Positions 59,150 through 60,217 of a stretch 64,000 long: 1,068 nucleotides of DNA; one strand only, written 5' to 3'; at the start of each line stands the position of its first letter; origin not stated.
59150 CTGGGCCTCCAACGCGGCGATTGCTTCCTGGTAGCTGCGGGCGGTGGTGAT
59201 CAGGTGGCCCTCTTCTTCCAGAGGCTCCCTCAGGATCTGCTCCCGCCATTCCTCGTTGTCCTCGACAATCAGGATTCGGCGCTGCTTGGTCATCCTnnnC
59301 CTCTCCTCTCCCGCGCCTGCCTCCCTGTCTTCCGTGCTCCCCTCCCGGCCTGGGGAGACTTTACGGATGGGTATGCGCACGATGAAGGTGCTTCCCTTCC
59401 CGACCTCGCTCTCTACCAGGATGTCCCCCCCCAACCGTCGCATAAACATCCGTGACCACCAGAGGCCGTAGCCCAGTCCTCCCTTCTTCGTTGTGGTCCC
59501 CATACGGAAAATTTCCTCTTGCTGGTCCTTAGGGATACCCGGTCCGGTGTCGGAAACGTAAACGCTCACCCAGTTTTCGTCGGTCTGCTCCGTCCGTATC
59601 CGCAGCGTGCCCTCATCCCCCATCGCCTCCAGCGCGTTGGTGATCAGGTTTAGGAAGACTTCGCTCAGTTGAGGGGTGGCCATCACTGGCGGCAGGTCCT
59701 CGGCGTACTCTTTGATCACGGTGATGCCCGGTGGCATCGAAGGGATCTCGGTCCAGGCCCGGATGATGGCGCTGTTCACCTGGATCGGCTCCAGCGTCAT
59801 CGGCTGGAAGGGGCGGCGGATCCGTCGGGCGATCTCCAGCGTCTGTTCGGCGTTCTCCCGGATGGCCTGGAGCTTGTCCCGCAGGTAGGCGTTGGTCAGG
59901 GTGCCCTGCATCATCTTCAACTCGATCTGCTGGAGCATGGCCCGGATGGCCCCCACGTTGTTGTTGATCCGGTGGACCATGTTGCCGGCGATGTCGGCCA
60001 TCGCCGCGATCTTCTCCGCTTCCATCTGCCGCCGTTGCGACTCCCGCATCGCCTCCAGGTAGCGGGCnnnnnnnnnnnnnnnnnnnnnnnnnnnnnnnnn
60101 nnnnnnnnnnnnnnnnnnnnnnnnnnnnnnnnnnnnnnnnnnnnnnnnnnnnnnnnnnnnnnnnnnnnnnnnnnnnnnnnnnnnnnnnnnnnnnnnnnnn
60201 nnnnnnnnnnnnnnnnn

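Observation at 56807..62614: Four-gene all-REC signalling cluster including a REC-Ser/Thr kinase fusion and a REC-multiGAF-histidine kinase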

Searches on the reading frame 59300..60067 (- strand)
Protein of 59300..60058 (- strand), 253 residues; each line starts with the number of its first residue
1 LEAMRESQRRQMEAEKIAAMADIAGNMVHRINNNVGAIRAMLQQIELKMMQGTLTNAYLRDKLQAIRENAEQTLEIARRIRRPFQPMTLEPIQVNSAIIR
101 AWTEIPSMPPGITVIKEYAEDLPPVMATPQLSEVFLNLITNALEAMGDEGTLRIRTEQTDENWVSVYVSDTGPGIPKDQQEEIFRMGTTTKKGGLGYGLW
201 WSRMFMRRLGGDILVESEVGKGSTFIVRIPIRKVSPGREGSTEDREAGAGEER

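Call 78: search_solved_structures(query=window:59300-60058:-, max_evalue=0.00001, show_alignments=2)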
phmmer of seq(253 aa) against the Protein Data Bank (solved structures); distinct sequences matched with E-value up to 0.00001: 31.
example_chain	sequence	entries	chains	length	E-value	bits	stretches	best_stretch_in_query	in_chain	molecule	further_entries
9jfj_A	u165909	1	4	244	4.1e-20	75.6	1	10-232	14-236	Sensor histidine kinase ZraS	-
3d36_A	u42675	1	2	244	8.2e-17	64.8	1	12-237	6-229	Sporulation kinase B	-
4gcz_A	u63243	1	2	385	4e-13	52.7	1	4-231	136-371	Blue-light photoreceptor, Sensor protein fixL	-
8a3u_A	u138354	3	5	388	4.8e-13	52.4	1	4-231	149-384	Putative Sensory box protein,Sensor protein FixL | Putative Sensory box protein,Putative Sensory box protein,Sensor protein FixL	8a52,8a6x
8a7f_A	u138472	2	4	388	5e-13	52.4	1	4-231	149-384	Putative Sensory box protein,Sensor protein FixL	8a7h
8avv_A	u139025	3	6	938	2.7e-12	50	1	117-246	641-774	Bacteriophytochrome,Response regulator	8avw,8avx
5idj_A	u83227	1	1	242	3.1e-12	49.8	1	13-232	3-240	Histidine kinase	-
8vc9_A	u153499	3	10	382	3.3e-12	49.7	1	8-232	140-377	Leptospira virulence regulator B (LvrB) | histidine kinase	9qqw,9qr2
8sgk_A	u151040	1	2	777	3.7e-12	49.5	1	117-240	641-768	Bacteriophytochrome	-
1r62_A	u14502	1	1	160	5.8e-12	48.9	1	107-233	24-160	Nitrogen regulation protein NR(II)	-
3a0r_A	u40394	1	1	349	8.1e-12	48.4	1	11-230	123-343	Sensor protein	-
5c93_A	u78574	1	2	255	1.5e-11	47.5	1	113-232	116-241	Histidine kinase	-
4u7n_A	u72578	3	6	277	2e-11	47.1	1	113-232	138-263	Histidine protein kinase sensor protein | Histidine kinase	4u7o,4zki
3a0t_A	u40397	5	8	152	2.3e-11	46.9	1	120-230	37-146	Sensor protein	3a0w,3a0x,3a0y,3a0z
6paj_A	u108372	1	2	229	1e-10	44.8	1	130-230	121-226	Sensor protein SrrB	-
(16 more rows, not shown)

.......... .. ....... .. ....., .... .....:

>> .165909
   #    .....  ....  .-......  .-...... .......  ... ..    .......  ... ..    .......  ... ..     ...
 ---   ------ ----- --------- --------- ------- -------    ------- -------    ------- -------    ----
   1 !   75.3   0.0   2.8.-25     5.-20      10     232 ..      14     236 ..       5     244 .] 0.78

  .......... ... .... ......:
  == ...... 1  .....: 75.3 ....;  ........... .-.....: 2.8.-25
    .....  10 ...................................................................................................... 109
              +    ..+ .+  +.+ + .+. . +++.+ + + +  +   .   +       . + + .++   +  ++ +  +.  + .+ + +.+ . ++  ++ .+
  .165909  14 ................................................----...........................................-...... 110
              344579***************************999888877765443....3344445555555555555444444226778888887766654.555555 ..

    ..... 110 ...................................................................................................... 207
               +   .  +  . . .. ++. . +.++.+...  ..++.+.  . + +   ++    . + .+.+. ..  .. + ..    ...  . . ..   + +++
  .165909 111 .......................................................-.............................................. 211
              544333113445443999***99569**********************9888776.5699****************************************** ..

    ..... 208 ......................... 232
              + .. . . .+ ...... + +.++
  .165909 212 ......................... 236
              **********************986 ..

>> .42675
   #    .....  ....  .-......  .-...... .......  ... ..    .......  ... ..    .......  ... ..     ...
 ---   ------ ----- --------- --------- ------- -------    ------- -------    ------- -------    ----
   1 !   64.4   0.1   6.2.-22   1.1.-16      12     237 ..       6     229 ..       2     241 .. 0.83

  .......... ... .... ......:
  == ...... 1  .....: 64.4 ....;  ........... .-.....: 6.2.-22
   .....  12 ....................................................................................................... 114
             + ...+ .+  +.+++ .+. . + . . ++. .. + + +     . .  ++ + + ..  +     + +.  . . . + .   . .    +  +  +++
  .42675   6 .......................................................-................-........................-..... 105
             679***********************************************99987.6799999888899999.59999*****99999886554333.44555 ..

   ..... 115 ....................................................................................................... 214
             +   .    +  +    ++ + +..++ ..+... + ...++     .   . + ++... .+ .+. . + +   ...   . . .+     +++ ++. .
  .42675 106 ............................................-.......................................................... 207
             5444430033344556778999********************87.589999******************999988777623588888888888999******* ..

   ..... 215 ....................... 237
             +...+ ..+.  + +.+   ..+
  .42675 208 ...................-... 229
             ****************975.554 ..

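Call 98: find_related_loci(query=A9, collection=genome_contigs, flank=10000)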
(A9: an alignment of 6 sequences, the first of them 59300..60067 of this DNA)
Query A9 (256 aa) in genome_contigs; peptide patterns used: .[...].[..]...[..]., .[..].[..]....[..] (x = any residue, [..] = any of these).
41 stretches matched a pattern; 28 encode a relative of the query (tblastn E <= 1e-3); 28 distinct loci.
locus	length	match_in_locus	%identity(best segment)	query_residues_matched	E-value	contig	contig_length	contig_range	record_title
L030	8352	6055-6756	61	1-234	2e-93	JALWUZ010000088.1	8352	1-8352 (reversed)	MAG: Anaerolineae bacterium isolate T2_maxbin2_scaf2bin.042 T2_NODE_12931_length_8352_cov_4.174590, whole genome shotgun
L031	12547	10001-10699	59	2-234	1e-89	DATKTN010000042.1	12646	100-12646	MAG TPA_asm: Anaerolineae bacterium isolate SMAG_U14082 k141_1135097, whole genome shotgun sequence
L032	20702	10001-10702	58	1-234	1e-86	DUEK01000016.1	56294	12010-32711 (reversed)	MAG TPA_asm: Thermoflexia bacterium isolate G79 Contig16, whole genome shotgun sequence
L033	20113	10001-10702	57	1-234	9e-85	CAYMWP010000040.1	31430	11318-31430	MAG TPA_asm: uncultured Anaerolineales bacterium isolate binchicken_co334_151 genome assembly, contig: NODE_2309_length_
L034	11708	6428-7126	54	1-234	1e-81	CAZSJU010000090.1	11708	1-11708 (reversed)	MAG TPA_asm: uncultured Anaerolineae bacterium isolate binchicken_co8_372 genome assembly, contig: NODE_10389_length_117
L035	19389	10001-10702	55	1-234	3e-81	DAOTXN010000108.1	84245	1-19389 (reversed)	MAG TPA_asm: Anaerolineae bacterium isolate H21_255 k133_1123497, whole genome shotgun sequence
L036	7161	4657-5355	55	2-234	6e-81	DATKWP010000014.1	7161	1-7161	MAG TPA_asm: Anaerolineae bacterium isolate SMAG_U14166 k141_1378179, whole genome shotgun sequence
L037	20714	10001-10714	50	1-238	1e-70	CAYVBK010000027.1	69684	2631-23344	MAG TPA_asm: uncultured Anaerolineae bacterium isolate binchicken_co44_225 genome assembly, contig: NODE_765_length_6968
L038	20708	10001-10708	46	1-233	2e-62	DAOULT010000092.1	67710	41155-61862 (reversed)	MAG TPA_asm: Anaerolineae bacterium isolate W31_52 k127_588869, whole genome shotgun sequence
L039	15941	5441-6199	40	1-233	2e-55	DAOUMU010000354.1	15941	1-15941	MAG TPA_asm: Anaerolineae bacterium isolate W92_265 k127_484276, whole genome shotgun sequence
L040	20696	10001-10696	41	14-248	6e-54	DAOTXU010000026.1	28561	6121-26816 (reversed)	MAG TPA_asm: Anaerolineae bacterium isolate H21_274 k133_3144730, whole genome shotgun sequence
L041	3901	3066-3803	42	1-245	4e-50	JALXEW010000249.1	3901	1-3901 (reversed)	MAG: Ardenticatenia bacterium isolate T2_metabat2_scaf2bin.447 T2_NODE_56656_length_3901_cov_1.733704, whole genome shot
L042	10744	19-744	38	1-245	9e-42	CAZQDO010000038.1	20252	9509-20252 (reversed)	MAG TPA_asm: uncultured Anaerolineae bacterium isolate binchicken_co338_52 genome assembly, contig: NODE_550_length_2025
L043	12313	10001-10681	37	9-236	3e-39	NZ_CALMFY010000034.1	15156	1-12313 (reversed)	MAG: uncultured Nostoc sp. isolate SRR13685151_bin.36_CONCOCT_v1.1_MAG NODE_173_length_15156_cov_12.240646, whole genome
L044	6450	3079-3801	35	1-241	4e-37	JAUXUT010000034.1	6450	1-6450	MAG: bacterium isolate C15_concoct.bin.159_sub C15_k141_426305, whole genome shotgun sequence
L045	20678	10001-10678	36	9-236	6e-36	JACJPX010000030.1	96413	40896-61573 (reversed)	Calothrix membranacea FACHB-236 contig30, whole genome shotgun sequence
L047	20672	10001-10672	37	9-233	2e-34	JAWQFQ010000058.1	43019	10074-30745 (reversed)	MAG: Scytonema sp. PMC 1070.18 PMC1070_163_length_43019_cov_68.822642, whole genome shotgun sequence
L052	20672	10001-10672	33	17-234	4e-31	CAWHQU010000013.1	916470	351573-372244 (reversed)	MAG: uncultured Actinomycetota bacterium isolate MFD06092.bin.1.210 genome assembly, contig: contig_46849, whole genome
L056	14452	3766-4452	35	9-237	2e-28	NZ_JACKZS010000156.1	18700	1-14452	Nostoc sp. UCD121 NODE_156_length_18700_cov_5.56162_ID_311, whole genome shotgun sequence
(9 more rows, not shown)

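Call 100: search_protein_families(library=pfam, proteins=[L037:12490-14001:+, L039:6644-7642:+, L042:780-1679:+, L042:1698-2459:+, L043:10738-11736:+, L045:10702-11781:+, L056:4464-5801:+, L052:10662-11579:+, L052:11688-12422:+, L047:10689-11816:+], max_evalue=0.001)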
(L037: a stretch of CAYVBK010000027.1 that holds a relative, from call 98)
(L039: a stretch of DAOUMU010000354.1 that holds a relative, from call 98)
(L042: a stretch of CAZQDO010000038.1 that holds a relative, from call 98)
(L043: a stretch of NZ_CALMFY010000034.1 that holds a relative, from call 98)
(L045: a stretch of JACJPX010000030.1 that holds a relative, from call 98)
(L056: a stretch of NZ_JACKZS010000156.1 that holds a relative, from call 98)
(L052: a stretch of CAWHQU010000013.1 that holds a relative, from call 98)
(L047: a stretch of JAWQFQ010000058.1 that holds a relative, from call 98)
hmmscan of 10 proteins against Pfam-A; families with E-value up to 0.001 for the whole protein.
L037:12490-14001:+ (504 aa): 2 families
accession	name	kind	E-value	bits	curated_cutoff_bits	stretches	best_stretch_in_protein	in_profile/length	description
PF12770.12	CHAT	-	5.3e-35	121.7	24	1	274-490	55-271/289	CHAT domain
PF00072.30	Response_reg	-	5.1e-16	59.3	30.2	1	27-131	1-100/111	Response regulator receiver domain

L039:6644-7642:+ (333 aa): 2 families
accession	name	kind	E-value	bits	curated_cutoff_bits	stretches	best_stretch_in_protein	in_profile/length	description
PF00072.30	Response_reg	-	2.4e-18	66.8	30.2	1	207-312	1-100/111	Response regulator receiver domain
PF13676.11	TIR_2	-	1.9e-11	45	28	1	20-119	1-95/122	TIR domain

L042:780-1679:+ (300 aa): 1 family
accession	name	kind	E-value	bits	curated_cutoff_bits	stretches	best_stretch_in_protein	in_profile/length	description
PF00072.30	Response_reg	-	1.3e-06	28.9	30.2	1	14-128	1-100/111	Response regulator receiver domain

L042:1698-2459:+ (254 aa): 0 families

L043:10738-11736:+ (333 aa): 1 family
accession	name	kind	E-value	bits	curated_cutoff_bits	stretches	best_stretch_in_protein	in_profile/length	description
PF12770.12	CHAT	-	4.7e-08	33.3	24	1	167-305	106-258/289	CHAT domain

L045:10702-11781:+ (360 aa): 1 family
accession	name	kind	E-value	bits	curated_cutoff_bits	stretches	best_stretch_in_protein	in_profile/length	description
PF12770.12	CHAT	-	2.3e-06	27.7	24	1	162-336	84-258/289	CHAT domain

L056:4464-5801:+ (446 aa): 1 family
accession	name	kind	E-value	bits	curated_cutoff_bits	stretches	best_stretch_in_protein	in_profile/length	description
PF13676.11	TIR_2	-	1.9e-14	54.6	28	1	266-376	1-111/122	TIR domain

L052:10662-11579:+ (306 aa): 1 family
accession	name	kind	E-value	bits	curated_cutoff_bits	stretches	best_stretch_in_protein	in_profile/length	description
PF00072.30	Response_reg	-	6.9e-10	39.5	30.2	1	35-152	2-108/111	Response regulator receiver domain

L052:11688-12422:+ (245 aa): 1 family
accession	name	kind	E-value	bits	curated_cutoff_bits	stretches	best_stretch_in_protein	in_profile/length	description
PF00072.30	Response_reg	-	8.3e-06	26.4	30.2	1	5-109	1-100/111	Response regulator receiver domain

L047:10689-11816:+ (376 aa): 2 families
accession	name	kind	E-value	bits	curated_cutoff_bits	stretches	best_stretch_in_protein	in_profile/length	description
PF12770.12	CHAT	-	7.5e-07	29.3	24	1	208-346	105-260/289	CHAT domain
PF00072.30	Response_reg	-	0.0004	21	30.2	1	25-150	1-110/111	Response regulator receiver domain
